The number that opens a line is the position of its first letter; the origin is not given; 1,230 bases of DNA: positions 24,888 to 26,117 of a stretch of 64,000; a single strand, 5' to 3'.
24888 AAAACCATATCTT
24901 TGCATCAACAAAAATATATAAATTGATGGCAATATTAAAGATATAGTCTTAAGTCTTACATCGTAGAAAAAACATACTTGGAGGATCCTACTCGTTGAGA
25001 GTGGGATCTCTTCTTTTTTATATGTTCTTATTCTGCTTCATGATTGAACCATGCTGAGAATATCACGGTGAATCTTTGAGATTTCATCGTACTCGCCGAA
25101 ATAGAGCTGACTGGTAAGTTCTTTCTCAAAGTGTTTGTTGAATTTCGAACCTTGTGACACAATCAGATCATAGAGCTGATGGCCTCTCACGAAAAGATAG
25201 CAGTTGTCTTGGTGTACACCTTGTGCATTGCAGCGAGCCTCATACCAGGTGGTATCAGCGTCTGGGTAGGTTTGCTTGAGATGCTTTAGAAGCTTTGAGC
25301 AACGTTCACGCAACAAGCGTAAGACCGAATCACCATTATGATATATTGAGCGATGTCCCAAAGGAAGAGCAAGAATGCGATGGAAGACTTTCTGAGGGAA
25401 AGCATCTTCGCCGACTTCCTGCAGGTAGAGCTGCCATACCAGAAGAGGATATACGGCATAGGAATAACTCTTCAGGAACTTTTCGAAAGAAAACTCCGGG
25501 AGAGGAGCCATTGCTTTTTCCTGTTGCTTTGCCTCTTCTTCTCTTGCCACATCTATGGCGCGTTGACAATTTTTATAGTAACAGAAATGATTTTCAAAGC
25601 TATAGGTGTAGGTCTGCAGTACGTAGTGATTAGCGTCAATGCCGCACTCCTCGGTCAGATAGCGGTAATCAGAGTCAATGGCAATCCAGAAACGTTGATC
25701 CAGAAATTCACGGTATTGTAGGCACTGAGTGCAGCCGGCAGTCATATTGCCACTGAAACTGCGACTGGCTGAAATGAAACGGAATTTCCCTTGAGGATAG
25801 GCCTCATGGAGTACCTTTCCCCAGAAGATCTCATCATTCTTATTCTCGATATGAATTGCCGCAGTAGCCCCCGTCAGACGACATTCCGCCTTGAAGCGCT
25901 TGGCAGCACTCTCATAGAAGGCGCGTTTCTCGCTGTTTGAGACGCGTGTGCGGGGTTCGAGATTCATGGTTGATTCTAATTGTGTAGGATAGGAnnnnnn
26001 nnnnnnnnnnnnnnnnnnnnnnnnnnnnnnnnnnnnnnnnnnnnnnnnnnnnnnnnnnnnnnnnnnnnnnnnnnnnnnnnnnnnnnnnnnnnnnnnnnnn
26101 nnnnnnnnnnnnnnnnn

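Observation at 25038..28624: Split ATPase + DUF4435/TOPRIM pair (PARIS/OLD-like) in divergent operons with a sigma factor and a nucleotidyltransferase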

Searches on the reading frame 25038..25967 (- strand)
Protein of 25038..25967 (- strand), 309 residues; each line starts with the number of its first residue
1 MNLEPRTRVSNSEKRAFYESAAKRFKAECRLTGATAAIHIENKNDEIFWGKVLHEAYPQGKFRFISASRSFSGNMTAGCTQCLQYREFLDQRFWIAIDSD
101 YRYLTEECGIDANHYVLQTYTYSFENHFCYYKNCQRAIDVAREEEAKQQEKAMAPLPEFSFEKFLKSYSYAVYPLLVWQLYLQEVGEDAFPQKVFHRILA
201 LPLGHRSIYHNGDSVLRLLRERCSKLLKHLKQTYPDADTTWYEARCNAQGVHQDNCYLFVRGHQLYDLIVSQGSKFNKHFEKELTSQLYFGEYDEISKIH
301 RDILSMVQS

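Call 3: search_protein_families(library=pfam, proteins=[window:25038-25967:-], max_evalue=0.1)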
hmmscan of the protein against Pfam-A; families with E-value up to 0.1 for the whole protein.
window:25038-25967:- (309 aa): 2 families
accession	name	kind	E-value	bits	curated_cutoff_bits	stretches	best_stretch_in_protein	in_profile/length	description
PF14491.11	DUF4435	-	1.4e-17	64.7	27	1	38-276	5-228/238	Protein of unknown function (DUF4435)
PF25661.1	PBCV_P4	-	0.0052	16.9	30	1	209-240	16-47/181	Phycodnaviridae minor capsid protein P4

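Call 4: search_protein_families(library=padloc, proteins=[window:25038-25967:-], max_evalue=1)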
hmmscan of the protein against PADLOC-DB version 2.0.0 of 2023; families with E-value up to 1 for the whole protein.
window:25038-25967:- (309 aa): 2 families
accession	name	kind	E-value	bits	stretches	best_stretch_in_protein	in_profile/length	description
PDLC04165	AriB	-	1.8e-77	258.7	1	15-306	4-286/289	-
PDLC02983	AriB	-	2.8e-20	71.4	1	39-275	6-225/236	-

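Call 5: search_protein_families(library=ncbifam, proteins=[window:25038-25967:-], max_evalue=0.1)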
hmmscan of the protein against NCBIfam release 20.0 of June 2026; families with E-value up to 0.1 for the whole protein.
window:25038-25967:- (309 aa): 0 families

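Call 6: find_homologous_proteins(query=window:25038-25967:-)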
Query window:25038-25967:- (309 aa): 196 proteins with E <= 0.001 among 662 candidates; the best 120 are listed.
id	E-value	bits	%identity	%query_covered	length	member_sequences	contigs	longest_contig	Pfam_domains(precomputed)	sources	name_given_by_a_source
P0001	2.7e-211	719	100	100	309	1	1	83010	PF14491.12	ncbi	-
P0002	6.3e-194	662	89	100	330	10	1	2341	PF14491.12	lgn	-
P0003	9.8e-185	631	76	100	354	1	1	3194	PF14491.12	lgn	-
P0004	6.5e-184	629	84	100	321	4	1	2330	PF14491.12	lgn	-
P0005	1.7e-183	627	86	99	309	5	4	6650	PF14491.12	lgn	-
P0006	1.6e-181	621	83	99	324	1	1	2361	PF14491.12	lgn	-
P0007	2.7e-181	620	83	99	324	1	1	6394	PF14491.12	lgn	-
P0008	3.0e-181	620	82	99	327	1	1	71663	PF14491.12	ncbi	-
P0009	3.7e-181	620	85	99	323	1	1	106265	PF14491.12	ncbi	-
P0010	6.2e-181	619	83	99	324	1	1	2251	PF14491.12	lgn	-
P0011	1.1e-180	618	81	100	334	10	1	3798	PF14491.12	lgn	-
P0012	1.5e-180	618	83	99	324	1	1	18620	PF14491.12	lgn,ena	-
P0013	2.7e-177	607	86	99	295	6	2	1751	PF14491.12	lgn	-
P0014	3.8e-177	606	83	100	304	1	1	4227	PF14491.12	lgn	-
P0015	2.1e-166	571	77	99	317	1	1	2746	PF14491.12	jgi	-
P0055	1.1e-134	467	59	99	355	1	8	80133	PF14491.12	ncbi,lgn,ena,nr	ncbi:MAG: DUF4435 domain-containing protein [Bacteroidales bacterium]|nr:DUF4435 domain-containing p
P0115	9.8e-106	372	54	100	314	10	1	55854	PF14491.12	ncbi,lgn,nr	ncbi:MAG: DUF4435 domain-containing protein [Bacteroidales bacterium]|nr:DUF4435 domain-containing p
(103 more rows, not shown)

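Call 9: find_encoding_contigs(protein=P0055, flank=8000, max_places=2)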
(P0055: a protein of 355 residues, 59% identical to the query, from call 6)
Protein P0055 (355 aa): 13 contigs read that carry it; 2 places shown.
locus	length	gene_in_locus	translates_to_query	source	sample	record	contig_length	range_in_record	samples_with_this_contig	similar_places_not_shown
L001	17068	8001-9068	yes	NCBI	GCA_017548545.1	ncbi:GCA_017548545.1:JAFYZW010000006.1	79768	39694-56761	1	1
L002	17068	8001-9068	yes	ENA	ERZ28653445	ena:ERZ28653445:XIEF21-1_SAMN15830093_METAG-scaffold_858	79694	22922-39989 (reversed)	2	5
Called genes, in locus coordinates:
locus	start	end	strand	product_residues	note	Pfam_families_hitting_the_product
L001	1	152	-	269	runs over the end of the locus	PF10418:DHODB_Fe-S_bind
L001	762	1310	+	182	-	-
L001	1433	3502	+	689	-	PF04851:ResIII, PF17757:UvrB_inter, PF27431:UvrB_3rd, PF00271:Helicase_C, PF12344:UvrB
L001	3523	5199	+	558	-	PF01268:FTHFS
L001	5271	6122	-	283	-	PF13476:AAA_23 (weak), PF02463:SMC_N, PF00005:ABC_tran (weak), PF13304:AAA_21, PF13175:AAA_15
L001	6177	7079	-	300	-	-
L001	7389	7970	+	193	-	PF07638:Sigma70_ECF (faint), PF04542:Sigma70_r2, PF08281:Sigma70_r4_2, PF04545:Sigma70_r4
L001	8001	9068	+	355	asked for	PF14491:DUF4435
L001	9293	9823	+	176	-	PF01928:CYTH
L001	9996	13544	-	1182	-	PF01855:POR_N, PF17147:PFOR_II, PF01558:POR, PF10371:EKR, PF12838:Fer4_7, PF13183:Fer4_8 (weak), PF13237:Fer4_10 (weak), PF02775:TPP_enzyme_C, +1 more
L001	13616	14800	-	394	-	PF13173:AAA_14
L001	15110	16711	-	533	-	PF01293:PEPCK_ATP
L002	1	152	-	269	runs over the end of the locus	PF10418:DHODB_Fe-S_bind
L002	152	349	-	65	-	-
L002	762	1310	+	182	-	-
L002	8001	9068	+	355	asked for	PF14491:DUF4435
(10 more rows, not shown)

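Call 10: find_encoding_contigs(protein=P0115, flank=8000, max_places=2)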
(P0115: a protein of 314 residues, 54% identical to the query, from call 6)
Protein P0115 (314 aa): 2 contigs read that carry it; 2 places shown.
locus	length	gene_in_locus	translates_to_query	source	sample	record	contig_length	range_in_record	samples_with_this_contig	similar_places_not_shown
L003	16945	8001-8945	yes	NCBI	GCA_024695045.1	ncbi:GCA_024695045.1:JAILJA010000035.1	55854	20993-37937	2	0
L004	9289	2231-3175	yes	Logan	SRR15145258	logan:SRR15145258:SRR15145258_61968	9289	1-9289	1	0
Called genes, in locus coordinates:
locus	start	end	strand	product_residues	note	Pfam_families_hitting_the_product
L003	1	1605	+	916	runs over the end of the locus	PF05426:Alginate_lyase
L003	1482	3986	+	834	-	PF05426:Alginate_lyase (weak)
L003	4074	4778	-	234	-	PF01713:Smr (weak)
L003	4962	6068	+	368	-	PF03462:PCRF, PF00472:RF-1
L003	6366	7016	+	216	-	PF00702:Hydrolase, PF13419:HAD_2 (weak)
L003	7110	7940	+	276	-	PF13476:AAA_23, PF00005:ABC_tran (weak), PF02463:SMC_N (weak), PF13304:AAA_21, PF13175:AAA_15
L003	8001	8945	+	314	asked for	PF14491:DUF4435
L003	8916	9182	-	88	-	-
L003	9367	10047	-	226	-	PF02357:NusG, PF00467:KOW (weak)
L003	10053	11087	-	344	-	PF00465:Fe-ADH, PF13685:Fe-ADH_2, PF25137:ADH_Fe_C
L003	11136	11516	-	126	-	PF05336:rhaM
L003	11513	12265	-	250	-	PF00793:DAHP_synth_1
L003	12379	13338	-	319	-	PF01380:SIS, PF00571:CBS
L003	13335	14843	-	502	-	PF01943:Polysacc_synt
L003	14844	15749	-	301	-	PF01370:Epimerase, PF02719:Polysacc_synt_2 (faint), PF04321:RmlD_sub_bind, PF16363:GDP_Man_Dehyd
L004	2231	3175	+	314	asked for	PF14491:DUF4435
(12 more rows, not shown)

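Call 11: find_related_loci(query=A1, collection=genome_contigs, flank=10000)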
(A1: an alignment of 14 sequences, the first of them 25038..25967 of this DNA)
Query A1 (309 aa) in genome_contigs; peptide patterns used: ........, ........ (x = any residue, [..] = any of these).
93 stretches matched a pattern; 64 encode a relative of the query (tblastn E <= 1e-3); 63 distinct loci.
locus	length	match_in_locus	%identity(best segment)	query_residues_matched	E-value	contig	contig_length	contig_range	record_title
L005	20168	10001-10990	87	1-308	0e+0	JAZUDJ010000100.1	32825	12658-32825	MAG: Bacteroidales bacterium isolate T1900045309_TH20190079.MAGScoT_cleanbin_000049 SGB_6211_k141_1757498, whole genome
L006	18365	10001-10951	85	1-307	0e+0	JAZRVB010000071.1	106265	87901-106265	MAG: Bacteroidales bacterium isolate T1900044954_TA20190008.MAGScoT_cleanbin_000055 SGB_3790_k141_2334102, whole genome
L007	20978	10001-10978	82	1-307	0e+0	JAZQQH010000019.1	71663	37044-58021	MAG: Bacteroidales bacterium isolate T1900045236_TH20190006.MAGScoT_cleanbin_000041 SGB_5476_k141_2851937, whole genome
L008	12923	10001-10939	79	1-309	1e-169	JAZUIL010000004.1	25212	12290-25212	MAG: Bacteroidales bacterium isolate T1900045264_TH20190034.MAGScoT_cleanbin_000041 SGB_5848_k141_192764, whole genome s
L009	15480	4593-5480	70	6-307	4e-141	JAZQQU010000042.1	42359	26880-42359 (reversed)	MAG: Bacteroidales bacterium isolate T1900045235_TH20190005.MAGScoT_cleanbin_000023 SGB_5435_k141_1186013, whole genome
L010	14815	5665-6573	68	1-307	1e-139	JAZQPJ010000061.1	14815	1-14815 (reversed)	MAG: Bacteroidales bacterium isolate T1900045239_TH20190009.MAGScoT_cleanbin_000033 SGB_5509_k141_1165447, whole genome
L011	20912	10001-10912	65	1-307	4e-137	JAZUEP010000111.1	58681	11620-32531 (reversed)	MAG: Bacteroidales bacterium isolate T1900045298_TH20190068.MAGScoT_cleanbin_000007 SGB_6119_k141_262900, whole genome s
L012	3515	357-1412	56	1-308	1e-135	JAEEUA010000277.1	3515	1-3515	MAG: Bacteroidales bacterium isolate Tb.RUG.418 NODE_134175_length_3515_cov_1.719008, whole genome shotgun sequence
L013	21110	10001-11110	54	1-307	3e-125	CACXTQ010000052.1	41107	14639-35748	MAG: uncultured Bacteroidales bacterium isolate RUG11585 genome assembly, contig: RUG11585_asm_52, whole genome shotgun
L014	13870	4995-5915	58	1-303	3e-122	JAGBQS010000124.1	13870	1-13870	MAG: Bacteroidales bacterium isolate RGIG9360 Yak_Abomasum.Co__c1176853, whole genome shotgun sequence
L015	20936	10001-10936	58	1-302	7e-123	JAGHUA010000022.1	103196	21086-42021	MAG: Candidatus Liminaster caballi isolate E4_95 c_000000026161, whole genome shotgun sequence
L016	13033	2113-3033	58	1-303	5e-118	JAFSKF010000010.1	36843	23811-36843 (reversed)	MAG: Bacteroidales bacterium isolate RGIG3218 Goat_Reticulum-2__c108781, whole genome shotgun sequence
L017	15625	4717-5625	56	1-302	6e-117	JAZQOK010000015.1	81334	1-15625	MAG: Bacteroidales bacterium isolate T1900045243_TH20190013.MAGScoT_cleanbin_000021 SGB_5586_k141_4307793, whole genome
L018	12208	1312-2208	58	11-303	3e-116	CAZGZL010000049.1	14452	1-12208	MAG TPA_asm: uncultured Prevotellaceae bacterium isolate SRP222552_co1_402 genome assembly, contig: NODE_3125_length_144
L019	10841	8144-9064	55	1-306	7e-116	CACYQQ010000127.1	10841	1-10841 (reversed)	MAG: uncultured Bacteroidales bacterium isolate RUG12191 genome assembly, contig: RUG12191_asm_127, whole genome shotgun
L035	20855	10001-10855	37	6-299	2e-64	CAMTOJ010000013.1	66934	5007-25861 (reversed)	MAG TPA_asm: uncultured Bacteroidales bacterium isolate SRR7610123_bin.2_metaWRAP_v1.3_MAG genome assembly, contig: ERZ1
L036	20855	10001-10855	40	8-301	6e-64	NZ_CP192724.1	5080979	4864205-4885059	Bacteroides hominis strain Tbg-374 chromosome, complete genome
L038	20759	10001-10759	41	13-275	2e-62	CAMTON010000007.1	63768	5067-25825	MAG TPA_asm: uncultured Bacteroidales bacterium isolate SRR7610121_bin.3_metaWRAP_v1.3_MAG genome assembly, contig: ERZ1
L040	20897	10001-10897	38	16-303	2e-58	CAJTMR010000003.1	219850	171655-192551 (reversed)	MAG TPA_asm: uncultured Parabacteroides sp. isolate MGBC100138 genome assembly, contig: MGBC100138.3, whole genome shotg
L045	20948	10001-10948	36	4-308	2e-56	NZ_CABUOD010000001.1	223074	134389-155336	MAG: uncultured Parabacteroides sp. isolate MGYG-HGUT-04180, whole genome shotgun sequence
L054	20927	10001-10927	35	14-307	4e-54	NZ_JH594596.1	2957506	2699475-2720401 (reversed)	Odoribacter laneus YIT 12061 supercont1.1, whole genome shotgun sequence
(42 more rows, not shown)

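Call 16: search_solved_structures(query=A1, max_evalue=1, show_alignments=2)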
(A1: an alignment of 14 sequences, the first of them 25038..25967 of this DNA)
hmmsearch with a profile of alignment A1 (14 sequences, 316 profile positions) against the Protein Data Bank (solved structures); distinct sequences matched with E-value up to 1: 2.
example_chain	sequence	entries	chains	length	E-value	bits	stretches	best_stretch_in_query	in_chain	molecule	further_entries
6tgz_F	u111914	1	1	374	0.2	14.4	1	199-254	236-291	55 kDa immediate-early protein 1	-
2gqc_A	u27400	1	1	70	0.41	13.4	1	191-232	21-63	Rhomboid Intramembrane Protease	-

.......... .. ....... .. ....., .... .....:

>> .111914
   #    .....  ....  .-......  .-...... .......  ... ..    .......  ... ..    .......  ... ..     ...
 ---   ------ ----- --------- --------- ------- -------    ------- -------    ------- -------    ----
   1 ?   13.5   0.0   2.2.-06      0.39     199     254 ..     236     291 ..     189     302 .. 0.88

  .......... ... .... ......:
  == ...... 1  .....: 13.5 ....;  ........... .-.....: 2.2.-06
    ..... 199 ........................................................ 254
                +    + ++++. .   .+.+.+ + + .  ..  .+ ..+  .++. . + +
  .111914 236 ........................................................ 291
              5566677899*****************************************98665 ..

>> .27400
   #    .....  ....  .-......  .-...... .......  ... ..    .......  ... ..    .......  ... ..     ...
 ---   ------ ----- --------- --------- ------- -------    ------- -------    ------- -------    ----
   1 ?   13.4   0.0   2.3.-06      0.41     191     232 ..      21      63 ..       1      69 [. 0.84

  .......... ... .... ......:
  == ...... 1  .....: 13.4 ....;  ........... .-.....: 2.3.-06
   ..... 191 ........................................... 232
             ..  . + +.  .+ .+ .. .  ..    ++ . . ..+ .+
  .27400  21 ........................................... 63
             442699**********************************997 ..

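Call 21: find_encoding_contigs(protein=P0001, flank=10000, max_places=1)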
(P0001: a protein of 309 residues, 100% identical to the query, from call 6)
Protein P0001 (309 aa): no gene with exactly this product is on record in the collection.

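Call 24: predict_structure(alignment_id=A1)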
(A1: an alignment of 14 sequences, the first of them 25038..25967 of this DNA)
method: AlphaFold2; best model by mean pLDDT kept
length: 309 residues; sequences in the alignment: 14
mean_pLDDT: 83.3   pTM: 0.79
mean pLDDT of the five models: 83.3, 81.7, 75.4, 52.2, 46.9
residues with pLDDT >= 90: 124; 70-90: 135; 50-70: 43; < 50: 7
segments of 3 or more residues with pLDDT < 50: 1-5
pLDDT, mean of each block of 10 residues (from residue 1): 52 85 85 89 85 92 80 60 75 79 59 76 81 90 69 74 96 95 90 91 88 95 97 94 90 89 86 90 86 81 83
secondary structure, 60 per line:
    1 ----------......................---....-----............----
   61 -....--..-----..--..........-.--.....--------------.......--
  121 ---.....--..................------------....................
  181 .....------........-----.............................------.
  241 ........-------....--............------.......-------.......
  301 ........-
elements in order: H11-32 E36-39 H45-56 E62-65 H79-88 E93-97 H112-115 E116-118 H124-128 H131-148 H161-185 H192-199 H205-233 H240-248 H256-259 H262-273 H280-286 H294-308

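Call 28: search_protein_families(library=pfam, proteins=[L054:11127-12173:+, L054:12236-13753:+, L054:13796-14485:+, L054:8510-8878:-, L054:4344-5537:+, L054:14672-15118:+, L054:5882-6553:-, L054:6569-8380:-], max_evalue=0.00001)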
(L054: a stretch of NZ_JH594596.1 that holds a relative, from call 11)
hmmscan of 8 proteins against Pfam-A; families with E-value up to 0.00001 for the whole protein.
L054:11127-12173:+ (348 aa): 5 families
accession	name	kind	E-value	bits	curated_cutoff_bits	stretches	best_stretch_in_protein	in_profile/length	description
PF05496.18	RuvB_N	-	1.7e-78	262.4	27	1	29-187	1-159/159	Holliday junction DNA helicase RuvB P-loop domain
PF17864.7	AAA_lid_4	-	2.2e-29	101.4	27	1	190-263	1-74/74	RuvB AAA lid domain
PF05491.19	RuvB_C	-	3.2e-26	91.5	24.7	1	264-334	1-71/72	RuvB C-terminal winged helix domain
PF00004.35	AAA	-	4.1e-19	69.8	21.2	1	64-188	1-130/131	ATPase family associated with various cellular activities (AAA)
PF07728.20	AAA_5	-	4e-07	30.6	22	0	106-181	60-139/139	AAA domain (dynein-related subfamily)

L054:12236-13753:+ (505 aa): 3 families
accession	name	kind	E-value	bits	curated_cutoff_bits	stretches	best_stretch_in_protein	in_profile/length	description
PF02518.31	HATPase_c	-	1.2e-28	100.2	26.4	1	383-493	2-110/111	Histidine kinase-, DNA gyrase B-, and HSP90-like ATPase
PF00512.31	HisKA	-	1.2e-11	44.9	26.9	1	269-330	2-60/66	His Kinase A (phospho-acceptor) domain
PF14501.12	HATPase_c_5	-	1.4e-06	28.6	22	1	385-479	4-91/102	GHKL domain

L054:13796-14485:+ (229 aa): 2 families
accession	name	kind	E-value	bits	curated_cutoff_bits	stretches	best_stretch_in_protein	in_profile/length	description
PF00072.30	Response_reg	-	1.5e-27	96.4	30.2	1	7-116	1-110/111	Response regulator receiver domain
PF00486.34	Trans_reg_C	-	1.2e-18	67.4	26.2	1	154-227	2-77/77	Transcriptional regulatory protein, C terminal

L054:8510-8878:- (122 aa): 1 family
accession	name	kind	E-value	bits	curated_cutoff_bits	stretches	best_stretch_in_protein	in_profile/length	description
PF04342.18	DMT_6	-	4.5e-44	149.4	25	1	6-120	1-104/104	Putative member of DMT superfamily (DUF486)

L054:4344-5537:+ (397 aa): 1 family
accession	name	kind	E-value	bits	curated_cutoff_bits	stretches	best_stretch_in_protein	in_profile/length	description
PF00162.24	PGK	-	4.1e-159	530.1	27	1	4-386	1-379/379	Phosphoglycerate kinase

L054:14672-15118:+ (148 aa): 1 family
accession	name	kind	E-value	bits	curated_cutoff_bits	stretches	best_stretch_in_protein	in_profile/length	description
PF02502.23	LacAB_rpiB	-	1.5e-60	203.6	24.7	1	3-140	1-138/138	Ribose/Galactose Isomerase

L054:5882-6553:- (223 aa): 2 families
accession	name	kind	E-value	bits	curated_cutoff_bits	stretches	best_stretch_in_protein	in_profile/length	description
PF02254.24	TrkA_N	-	2.3e-17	63.8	23.8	1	4-118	2-116/116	TrkA-N domain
PF02080.26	TrkA_C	-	2.5e-06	27.7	27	0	152-222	6-67/71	TrkA-C domain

L054:6569-8380:- (603 aa): 1 family
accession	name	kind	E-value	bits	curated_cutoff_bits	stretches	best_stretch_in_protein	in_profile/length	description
PF02386.22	TrkH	-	2.8e-50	171.7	27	1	150-588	34-493/502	Cation transport protein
